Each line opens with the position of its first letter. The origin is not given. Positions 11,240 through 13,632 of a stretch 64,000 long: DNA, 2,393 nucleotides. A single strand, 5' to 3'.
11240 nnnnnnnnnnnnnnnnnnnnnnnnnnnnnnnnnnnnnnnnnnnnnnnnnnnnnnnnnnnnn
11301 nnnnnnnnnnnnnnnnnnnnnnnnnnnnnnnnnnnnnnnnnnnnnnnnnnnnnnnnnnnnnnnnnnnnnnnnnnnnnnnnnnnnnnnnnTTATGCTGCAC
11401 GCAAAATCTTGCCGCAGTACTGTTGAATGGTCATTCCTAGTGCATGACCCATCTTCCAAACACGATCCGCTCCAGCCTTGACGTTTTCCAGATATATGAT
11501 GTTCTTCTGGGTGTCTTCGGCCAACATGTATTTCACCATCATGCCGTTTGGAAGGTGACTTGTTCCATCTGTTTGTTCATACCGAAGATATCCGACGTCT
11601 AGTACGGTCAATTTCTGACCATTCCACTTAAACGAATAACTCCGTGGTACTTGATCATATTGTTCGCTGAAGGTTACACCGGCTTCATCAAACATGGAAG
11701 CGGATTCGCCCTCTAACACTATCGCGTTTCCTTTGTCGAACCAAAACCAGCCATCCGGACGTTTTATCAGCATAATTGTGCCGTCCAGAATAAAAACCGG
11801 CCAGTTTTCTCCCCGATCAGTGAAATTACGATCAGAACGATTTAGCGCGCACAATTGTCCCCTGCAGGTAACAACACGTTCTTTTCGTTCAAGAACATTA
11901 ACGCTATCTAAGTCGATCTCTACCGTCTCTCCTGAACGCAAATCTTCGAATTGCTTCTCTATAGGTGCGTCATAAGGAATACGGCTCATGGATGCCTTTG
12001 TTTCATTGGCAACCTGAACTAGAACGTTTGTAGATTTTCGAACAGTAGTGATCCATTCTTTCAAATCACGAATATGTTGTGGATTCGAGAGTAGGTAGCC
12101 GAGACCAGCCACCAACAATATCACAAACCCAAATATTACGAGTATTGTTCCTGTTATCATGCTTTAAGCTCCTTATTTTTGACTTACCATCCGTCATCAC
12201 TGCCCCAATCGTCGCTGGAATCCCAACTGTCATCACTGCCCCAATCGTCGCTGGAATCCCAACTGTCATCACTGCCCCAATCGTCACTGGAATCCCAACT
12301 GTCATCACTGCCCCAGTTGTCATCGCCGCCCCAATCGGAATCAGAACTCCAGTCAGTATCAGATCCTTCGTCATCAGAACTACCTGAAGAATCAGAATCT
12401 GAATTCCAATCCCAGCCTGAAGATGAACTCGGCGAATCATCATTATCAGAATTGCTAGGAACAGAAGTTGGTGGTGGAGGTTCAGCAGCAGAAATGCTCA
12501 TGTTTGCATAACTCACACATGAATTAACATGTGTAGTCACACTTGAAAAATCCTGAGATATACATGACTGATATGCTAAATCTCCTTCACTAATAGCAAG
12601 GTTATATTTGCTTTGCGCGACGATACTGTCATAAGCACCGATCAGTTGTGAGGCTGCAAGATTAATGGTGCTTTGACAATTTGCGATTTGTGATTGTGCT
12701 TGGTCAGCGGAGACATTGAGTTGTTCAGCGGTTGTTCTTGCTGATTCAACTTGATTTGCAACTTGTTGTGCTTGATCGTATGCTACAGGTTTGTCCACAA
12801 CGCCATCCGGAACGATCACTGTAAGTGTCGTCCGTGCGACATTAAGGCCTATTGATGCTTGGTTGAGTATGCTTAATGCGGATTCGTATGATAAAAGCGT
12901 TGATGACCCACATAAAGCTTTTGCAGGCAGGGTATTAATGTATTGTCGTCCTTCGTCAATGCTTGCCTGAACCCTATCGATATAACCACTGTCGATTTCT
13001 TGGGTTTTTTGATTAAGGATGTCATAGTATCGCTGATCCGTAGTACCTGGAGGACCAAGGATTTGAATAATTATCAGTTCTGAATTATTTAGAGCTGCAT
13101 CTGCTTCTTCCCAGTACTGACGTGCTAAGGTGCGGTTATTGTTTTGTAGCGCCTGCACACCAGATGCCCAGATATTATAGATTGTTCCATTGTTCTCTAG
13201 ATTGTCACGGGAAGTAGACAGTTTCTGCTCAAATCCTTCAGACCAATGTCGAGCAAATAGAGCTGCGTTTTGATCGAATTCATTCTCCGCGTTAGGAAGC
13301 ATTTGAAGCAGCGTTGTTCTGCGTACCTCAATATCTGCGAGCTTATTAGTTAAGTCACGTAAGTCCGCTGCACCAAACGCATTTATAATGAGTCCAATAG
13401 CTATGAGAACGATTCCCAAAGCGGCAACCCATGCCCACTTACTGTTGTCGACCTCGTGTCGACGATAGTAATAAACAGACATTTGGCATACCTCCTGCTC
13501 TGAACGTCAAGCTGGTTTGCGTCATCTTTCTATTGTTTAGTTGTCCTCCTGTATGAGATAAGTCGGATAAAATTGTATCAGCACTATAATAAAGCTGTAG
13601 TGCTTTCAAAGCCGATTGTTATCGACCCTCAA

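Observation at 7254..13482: Higher-GC, all-minus-strand block resembling an acquired membrane-stress/serpin island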

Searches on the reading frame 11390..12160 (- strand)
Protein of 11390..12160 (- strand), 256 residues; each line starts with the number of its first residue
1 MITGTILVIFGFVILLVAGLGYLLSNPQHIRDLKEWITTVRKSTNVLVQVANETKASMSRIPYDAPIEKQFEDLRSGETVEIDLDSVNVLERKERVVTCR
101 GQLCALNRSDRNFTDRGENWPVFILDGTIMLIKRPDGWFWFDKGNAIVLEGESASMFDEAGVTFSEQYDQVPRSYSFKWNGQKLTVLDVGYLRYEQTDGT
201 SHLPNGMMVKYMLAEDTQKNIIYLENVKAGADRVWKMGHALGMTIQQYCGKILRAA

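Call 3: search_protein_families(library=pfam, proteins=[window:11390-12160:-], max_evalue=0.1)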
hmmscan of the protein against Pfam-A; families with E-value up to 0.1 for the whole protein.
window:11390-12160:- (256 aa): 1 family
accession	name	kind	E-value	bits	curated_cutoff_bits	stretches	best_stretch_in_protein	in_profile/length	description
PF25522.1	OB_cyt-4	-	0.025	15.5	27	1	36-93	15-70/77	Mitochondrial protein cyt-4, OB-fold domain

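Call 19: find_homologous_proteins(query=window:11390-12160:-)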
Query window:11390-12160:- (256 aa): 2 proteins with E <= 0.001 among 405 candidates.
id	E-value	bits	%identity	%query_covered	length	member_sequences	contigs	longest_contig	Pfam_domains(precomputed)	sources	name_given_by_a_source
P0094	5.1e-170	581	100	100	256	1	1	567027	-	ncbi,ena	-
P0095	1.3e-60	223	46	98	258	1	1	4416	-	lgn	-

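Call 20: find_encoding_contigs(protein=P0095, flank=10000, max_places=3)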
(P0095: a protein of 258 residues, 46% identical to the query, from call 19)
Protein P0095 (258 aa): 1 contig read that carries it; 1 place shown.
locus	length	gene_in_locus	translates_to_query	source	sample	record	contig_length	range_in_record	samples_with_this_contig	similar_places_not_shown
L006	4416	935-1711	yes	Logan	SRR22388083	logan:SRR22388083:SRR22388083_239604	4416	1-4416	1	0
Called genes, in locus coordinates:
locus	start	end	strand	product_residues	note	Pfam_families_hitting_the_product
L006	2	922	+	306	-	?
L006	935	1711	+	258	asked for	-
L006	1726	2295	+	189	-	-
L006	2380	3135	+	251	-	PF04012:PspA_IM30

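Call 21: search_protein_families(library=ncbifam, proteins=[window:11390-12160:-], max_evalue=0.1)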
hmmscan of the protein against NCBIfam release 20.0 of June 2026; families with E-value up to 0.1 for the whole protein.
window:11390-12160:- (256 aa): 0 families

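Call 22: search_protein_families(library=padloc, proteins=[window:11390-12160:-], max_evalue=0.1)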
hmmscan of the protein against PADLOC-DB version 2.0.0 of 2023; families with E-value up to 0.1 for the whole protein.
window:11390-12160:- (256 aa): 0 families

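Call 40: search_protein_representatives(protein=window:11390-12160:-)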
Query: 256 residues. Proteins with E-value up to 0.001 (for the whole library): 36; up to 1e-10: 27; up to 1e-30: 10. The best 36 are listed.
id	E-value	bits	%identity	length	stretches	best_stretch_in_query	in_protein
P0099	1.2e-75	270.6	52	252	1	6-256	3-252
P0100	4.1e-66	239.3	52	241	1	46-255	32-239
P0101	2.0e-49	184.7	44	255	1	4-256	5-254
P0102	4.9e-37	144.1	40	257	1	3-256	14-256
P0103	1.7e-36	142.3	35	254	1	3-256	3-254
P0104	9.2e-36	139.9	42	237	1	64-247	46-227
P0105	1.1e-35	139.7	36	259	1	8-256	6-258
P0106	3.6e-34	134.7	39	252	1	4-254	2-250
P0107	5.5e-34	134.1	34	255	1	6-255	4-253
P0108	2.0e-32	129.0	43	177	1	76-252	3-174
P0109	6.4e-30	120.8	41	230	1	69-254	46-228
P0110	1.4e-29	119.7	39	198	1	62-255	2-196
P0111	1.5e-29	119.6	36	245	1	8-253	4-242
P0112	2.6e-29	118.8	42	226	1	66-253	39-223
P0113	8.8e-28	113.8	39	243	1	58-253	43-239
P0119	1.4e-19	86.9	32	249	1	3-248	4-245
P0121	3.5e-16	75.8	34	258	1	96-253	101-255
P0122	2.4e-15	73.1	32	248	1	63-248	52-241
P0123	6.4e-14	68.4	28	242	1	8-235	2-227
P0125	1.9e-11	60.2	37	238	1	107-235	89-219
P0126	1.8e-09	53.8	30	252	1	6-236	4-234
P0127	2.8e-07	46.6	27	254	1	5-242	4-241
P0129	3.0e-06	43.2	31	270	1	3-207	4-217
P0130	1.3e-05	41.2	22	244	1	6-236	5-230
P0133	1.6e-04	37.6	25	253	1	5-236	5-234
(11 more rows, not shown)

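Call 42: search_protein_families(library=pfam, alignment_id=A4, max_evalue=0.05)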
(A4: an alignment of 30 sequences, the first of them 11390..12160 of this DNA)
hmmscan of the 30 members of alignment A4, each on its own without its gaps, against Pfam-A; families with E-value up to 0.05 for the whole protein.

A. member 1, window:11390-12160:- (256 aa): 1 family
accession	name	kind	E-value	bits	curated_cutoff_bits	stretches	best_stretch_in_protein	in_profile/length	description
PF25522.1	OB_cyt-4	-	0.025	15.5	27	1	36-93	15-70/77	Mitochondrial protein cyt-4, OB-fold domain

B. families by the number of members that match (of 30 scanned): 7 families
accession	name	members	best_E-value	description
PF13785.11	DUF4178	2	9.8e-06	Domain of unknown function (DUF4178)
PF07793.16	DUF1631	1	0.0054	Protein of unknown function (DUF1631)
PF23456.1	CSDE1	1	0.0089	Cold shock domain-containing protein E1 CSD domain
PF12072.13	RNase_Y_N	1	0.017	RNase Y N-terminal region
PF15102.11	TMEM154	1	0.02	TMEM154 protein family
PF25522.1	OB_cyt-4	1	0.025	Mitochondrial protein cyt-4, OB-fold domain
PF25184.1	YxzE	1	0.041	YxzE-like putative bacteriocin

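Call 49: search_protein_families(library=pfam, proteins=[P0119, P0121, P0122, P0123, P0125, P0126, P0127, P0129, P0130, P0133], max_evalue=0.05)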
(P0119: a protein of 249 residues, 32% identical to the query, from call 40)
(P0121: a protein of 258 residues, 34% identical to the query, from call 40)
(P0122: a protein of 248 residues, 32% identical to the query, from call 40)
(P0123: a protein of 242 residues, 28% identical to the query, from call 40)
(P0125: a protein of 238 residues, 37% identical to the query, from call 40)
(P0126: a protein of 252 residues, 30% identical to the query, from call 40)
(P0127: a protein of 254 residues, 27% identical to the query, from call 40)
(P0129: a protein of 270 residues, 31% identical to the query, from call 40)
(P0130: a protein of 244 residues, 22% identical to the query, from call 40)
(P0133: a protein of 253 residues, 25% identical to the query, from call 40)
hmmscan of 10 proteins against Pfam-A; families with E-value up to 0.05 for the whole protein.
P0119 (249 aa): 0 families

P0121 (258 aa): 0 families

P0122 (248 aa): 0 families

P0123 (242 aa): 2 families
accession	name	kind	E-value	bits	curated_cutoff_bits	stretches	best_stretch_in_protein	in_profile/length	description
PF13785.11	DUF4178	-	9.8e-06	26.2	25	1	87-234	11-136/136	Domain of unknown function (DUF4178)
PF23456.1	CSDE1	-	0.0089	16.6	27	1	157-207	22-69/84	Cold shock domain-containing protein E1 CSD domain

P0125 (238 aa): 0 families

P0126 (252 aa): 0 families

P0127 (254 aa): 0 families

P0129 (270 aa): 0 families

P0130 (244 aa): 0 families

P0133 (253 aa): 1 family
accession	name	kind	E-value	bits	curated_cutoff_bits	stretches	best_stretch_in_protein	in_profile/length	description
PF13785.11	DUF4178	-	0.011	16.4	25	1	156-222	68-120/136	Domain of unknown function (DUF4178)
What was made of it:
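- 11390..12160 (-): TM-anchored, beta-rich cytoplasmic-domain protein (256 aa). Divergent DUF4178. Family member P0123 hits PF13785 at 26.2 bits, above the cut-off of 25 (call 49).
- On DUF4178 (PF13785): P0133 scores 16.4 bits (calls 40, 42, 49).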

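Call 50: search_protein_families(library=pfam, proteins=[L006:1726-2295:+, L006:2-922:+], max_evalue=0.1)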
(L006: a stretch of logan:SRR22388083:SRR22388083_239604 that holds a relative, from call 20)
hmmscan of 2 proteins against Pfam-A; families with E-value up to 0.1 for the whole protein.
L006:1726-2295:+ (189 aa): 0 families

L006:2-922:+ (306 aa): 1 family
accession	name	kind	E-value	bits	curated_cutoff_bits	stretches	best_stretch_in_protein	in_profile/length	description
PF13872.12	AAA_34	-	0.061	12.7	27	0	71-151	137-215/306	P-loop containing NTP hydrolase pore-1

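Call 52: predict_structure(alignment_id=A4)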
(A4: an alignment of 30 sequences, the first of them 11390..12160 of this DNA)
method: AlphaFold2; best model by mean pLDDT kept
length: 256 residues; sequences in the alignment: 30
mean_pLDDT: 93.7   pTM: 0.76
mean pLDDT of the five models: 93.7, 93.6, 92.3, 92.1, 91.7
residues with pLDDT >= 90: 213; 70-90: 39; 50-70: 4; < 50: 0
segments of 3 or more residues with pLDDT < 50: none
pLDDT, mean of each block of 10 residues (from residue 1): 90 96 91 88 79 75 94 96 95 97 97 96 98 98 94 90 97 97 98 97 96 98 93 96 97 89
secondary structure, 60 per line:
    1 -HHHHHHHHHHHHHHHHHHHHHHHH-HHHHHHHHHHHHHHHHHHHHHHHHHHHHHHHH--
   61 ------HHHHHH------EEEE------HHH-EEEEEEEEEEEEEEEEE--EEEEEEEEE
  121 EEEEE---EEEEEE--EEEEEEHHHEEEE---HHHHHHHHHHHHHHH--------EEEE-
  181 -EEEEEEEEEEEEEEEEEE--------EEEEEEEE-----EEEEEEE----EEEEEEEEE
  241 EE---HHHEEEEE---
elements in order: H2-25 H27-58 H67-72 E79-82 E93-109 E112-125 E129-134 E137-142 E146-149 H153-167 E176-179 E182-199 E208-215 E221-227 E232-242 E249-253
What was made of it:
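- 11390..12160 (-): AF2 pLDDT 93.7 (call 52).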

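Call 58: fold_search(model_id=the predicted structure, library=pdb)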
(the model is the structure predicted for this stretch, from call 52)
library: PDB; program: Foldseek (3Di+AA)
matches with E <= 10: 736; with E <= 0.001: 0
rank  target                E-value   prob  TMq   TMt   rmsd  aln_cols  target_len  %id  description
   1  8bo9_B                3.4e-02  0.18  0.14  0.20  17.1       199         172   10  NanoLuc-D9R/H57A/K89R mutant complexed with azacoelenterazine bound in intra-barrel catalytic site (released 2023-09-27)
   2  7snr_B                3.6e-02  0.20  0.14  0.21  17.1       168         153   11  2.00A Resolution Structure of NanoLuc Luciferase (released 2022-11-16)
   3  7snt_B                5.8e-02  0.21  0.16  0.25  15.6       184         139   10  2.20A Resolution Structure of NanoLuc Luciferase with Bound Substrate Analog 3-methoxy-furimazine (released 2022-11-16)
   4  7mjb_B                5.8e-02  0.14  0.14  0.20  17.6       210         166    8  Crystal Structure of Nanoluc Luciferase Mutant R164Q (released 2021-05-05)
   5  8bo9_C                9.3e-02  0.12  0.14  0.19  16.1       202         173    8  NanoLuc-D9R/H57A/K89R mutant complexed with azacoelenterazine bound in intra-barrel catalytic site (released 2023-09-27)
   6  7x86_C                9.3e-02  0.06  0.10  0.14  15.3       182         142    6  The crystal structure of PloI4-F124L in complex with endo-4+2 adduct (released 2023-02-08)
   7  5x04_B                9.8e-02  0.10  0.13  0.13  19.9       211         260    8  12:0-ACP thioesterase from Umbellularia californica (released 2017-10-25)
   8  3cjy                  1.0e-01  0.06  0.11  0.11  20.1       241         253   10  Crystal structure of putative thioesterase (YP_496845.1) from Novosphingobium aromaticivorans DSM 12444 at 1.70 A resolu (released 2008-04-01)
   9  7snr_A                1.1e-01  0.13  0.14  0.20  15.4       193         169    7  2.00A Resolution Structure of NanoLuc Luciferase (released 2022-11-16)
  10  6in8                  1.2e-01  0.11  0.13  0.13  17.1       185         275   12  Crystal structure of MucB (released 2019-07-24)
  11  5b0u_B                1.3e-01  0.09  0.15  0.19  18.7       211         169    8  Crystal structure of the mutated 19 kDa protein of Oplophorus luciferase (nanoKAZ) (released 2016-01-13)
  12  5hsh_A                1.3e-01  0.63  0.19  0.11   7.7       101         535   16  Crystal structure of the G291R mutant of human phosphoglucomutase 1 (released 2016-04-27)
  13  5ibo_B                1.3e-01  0.11  0.15  0.21  15.1       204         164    8  1.95A resolution structure of NanoLuc luciferase (released 2016-04-13)
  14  8bo9_A                1.4e-01  0.12  0.14  0.20  16.7       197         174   11  NanoLuc-D9R/H57A/K89R mutant complexed with azacoelenterazine bound in intra-barrel catalytic site (released 2023-09-27)
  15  5n83_A                1.4e-01  0.08  0.13  0.16  16.3       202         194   10  Structure of the distal domain of mouse adenovirus 2 fibre, methylmercury chloride derivative (released 2018-03-14)
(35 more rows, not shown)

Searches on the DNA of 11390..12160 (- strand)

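Call 23: search_rna_families(source=L006, threshold=evalue, max_evalue=1, show_alignments=2)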
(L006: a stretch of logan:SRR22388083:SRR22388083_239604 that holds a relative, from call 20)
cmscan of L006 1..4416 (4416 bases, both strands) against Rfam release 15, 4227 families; matches with E-value up to 1: 2.
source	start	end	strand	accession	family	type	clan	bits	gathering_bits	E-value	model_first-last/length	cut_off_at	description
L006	3461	3526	+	RF03658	mir-2300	Gene; miRNA;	-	26.3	90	0.026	1-74/74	no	mir-2300 microRNA precursor family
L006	3461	3526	-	RF03658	mir-2300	Gene; miRNA;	-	26.2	90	0.029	1-74/74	no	mir-2300 microRNA precursor family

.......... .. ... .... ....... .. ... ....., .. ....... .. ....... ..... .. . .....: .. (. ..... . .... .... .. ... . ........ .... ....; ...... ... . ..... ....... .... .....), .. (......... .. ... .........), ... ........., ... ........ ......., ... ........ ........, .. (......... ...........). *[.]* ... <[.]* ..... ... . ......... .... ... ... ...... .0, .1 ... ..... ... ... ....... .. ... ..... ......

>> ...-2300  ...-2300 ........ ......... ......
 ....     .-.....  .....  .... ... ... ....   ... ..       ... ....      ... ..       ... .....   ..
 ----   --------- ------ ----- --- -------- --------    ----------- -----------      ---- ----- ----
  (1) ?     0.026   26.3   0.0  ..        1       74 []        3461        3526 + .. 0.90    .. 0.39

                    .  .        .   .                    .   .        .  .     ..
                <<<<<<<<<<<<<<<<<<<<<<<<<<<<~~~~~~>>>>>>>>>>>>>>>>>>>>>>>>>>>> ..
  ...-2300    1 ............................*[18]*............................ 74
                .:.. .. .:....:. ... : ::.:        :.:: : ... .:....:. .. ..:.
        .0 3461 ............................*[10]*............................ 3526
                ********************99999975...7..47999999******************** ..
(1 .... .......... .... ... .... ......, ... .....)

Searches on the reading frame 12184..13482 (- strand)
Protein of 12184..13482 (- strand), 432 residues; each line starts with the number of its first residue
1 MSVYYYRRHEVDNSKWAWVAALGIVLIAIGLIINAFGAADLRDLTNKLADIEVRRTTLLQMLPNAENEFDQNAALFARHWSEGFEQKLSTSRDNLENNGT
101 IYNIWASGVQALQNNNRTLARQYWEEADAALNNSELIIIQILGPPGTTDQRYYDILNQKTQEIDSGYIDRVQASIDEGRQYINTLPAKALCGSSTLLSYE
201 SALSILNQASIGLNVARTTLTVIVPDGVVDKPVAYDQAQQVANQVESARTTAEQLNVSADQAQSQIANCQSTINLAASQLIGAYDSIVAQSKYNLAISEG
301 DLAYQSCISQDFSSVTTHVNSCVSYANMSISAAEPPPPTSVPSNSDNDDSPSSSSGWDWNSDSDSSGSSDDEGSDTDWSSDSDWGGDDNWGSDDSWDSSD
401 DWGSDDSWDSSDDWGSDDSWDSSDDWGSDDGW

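Call 3: search_protein_families(library=pfam, proteins=[window:12184-13482:-], max_evalue=0.1)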
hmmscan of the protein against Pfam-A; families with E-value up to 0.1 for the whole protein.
window:12184-13482:- (432 aa): 0 families

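Call 21: search_protein_families(library=ncbifam, proteins=[window:12184-13482:-], max_evalue=0.1)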
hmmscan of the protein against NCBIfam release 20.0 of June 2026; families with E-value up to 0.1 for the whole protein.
window:12184-13482:- (432 aa): 2 families
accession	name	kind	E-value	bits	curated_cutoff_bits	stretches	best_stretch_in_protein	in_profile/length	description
NF001466.0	PRK00325.1-1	equivalog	0.012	14.7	615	1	202-295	11-102/320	poly(beta-D-mannuronate) lyase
TIGR00944.1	2a6301s04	subfamily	0.031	13.5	692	1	19-62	165-208/463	multicomponent K+/H+ antiporter, MrpD/PhaD subunit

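Call 22: search_protein_families(library=padloc, proteins=[window:12184-13482:-], max_evalue=0.1)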
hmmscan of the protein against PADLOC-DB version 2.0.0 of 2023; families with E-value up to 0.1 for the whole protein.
window:12184-13482:- (432 aa): 0 families
